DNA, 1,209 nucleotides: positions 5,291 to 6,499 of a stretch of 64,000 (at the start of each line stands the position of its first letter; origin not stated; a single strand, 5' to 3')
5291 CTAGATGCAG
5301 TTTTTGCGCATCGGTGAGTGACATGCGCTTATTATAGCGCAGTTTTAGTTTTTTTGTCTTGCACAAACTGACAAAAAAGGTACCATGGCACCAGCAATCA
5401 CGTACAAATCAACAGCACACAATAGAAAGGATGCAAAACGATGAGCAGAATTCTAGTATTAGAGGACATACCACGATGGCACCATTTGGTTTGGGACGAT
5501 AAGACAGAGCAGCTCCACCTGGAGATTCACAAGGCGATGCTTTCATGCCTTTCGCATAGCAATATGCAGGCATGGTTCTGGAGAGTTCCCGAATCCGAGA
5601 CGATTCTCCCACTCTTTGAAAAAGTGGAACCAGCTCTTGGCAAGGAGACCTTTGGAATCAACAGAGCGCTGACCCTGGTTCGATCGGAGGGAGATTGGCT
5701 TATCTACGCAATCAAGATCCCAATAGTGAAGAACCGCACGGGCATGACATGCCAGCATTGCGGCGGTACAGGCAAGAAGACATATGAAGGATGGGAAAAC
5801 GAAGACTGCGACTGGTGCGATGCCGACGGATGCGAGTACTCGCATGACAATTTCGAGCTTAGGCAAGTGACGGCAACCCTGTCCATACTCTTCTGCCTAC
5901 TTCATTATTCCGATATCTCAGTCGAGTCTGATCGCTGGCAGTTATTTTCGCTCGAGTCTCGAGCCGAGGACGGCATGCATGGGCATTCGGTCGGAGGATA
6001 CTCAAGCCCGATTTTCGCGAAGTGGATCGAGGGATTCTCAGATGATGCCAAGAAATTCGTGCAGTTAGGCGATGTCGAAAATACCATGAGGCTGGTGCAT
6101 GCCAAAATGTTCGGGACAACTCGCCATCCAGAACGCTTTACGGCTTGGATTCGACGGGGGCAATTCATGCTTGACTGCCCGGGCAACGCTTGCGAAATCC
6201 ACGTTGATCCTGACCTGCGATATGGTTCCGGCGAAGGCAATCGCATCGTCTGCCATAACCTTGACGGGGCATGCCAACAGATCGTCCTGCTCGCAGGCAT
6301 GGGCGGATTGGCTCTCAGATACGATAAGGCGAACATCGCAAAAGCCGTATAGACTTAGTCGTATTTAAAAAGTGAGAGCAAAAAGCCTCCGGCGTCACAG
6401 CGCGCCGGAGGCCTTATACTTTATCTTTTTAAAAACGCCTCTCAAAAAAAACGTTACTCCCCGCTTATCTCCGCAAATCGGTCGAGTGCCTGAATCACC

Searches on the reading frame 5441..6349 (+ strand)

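Call 24: search_protein_families(library=pfam, proteins=[window:5441-6349:+], max_evalue=0.00001)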
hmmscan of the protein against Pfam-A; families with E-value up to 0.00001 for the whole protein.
window:5441-6349:+ (303 aa): 0 families

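Call 77: search_protein_families(library=pfam, proteins=[window:5441-6349:+], max_evalue=1)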
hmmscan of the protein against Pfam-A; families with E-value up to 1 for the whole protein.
window:5441-6349:+ (303 aa): 1 family
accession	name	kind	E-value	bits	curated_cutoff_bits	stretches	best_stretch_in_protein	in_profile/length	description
PF13917.11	zf-CCHC_3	-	0.12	12.7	27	1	102-116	5-19/41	Zinc knuckle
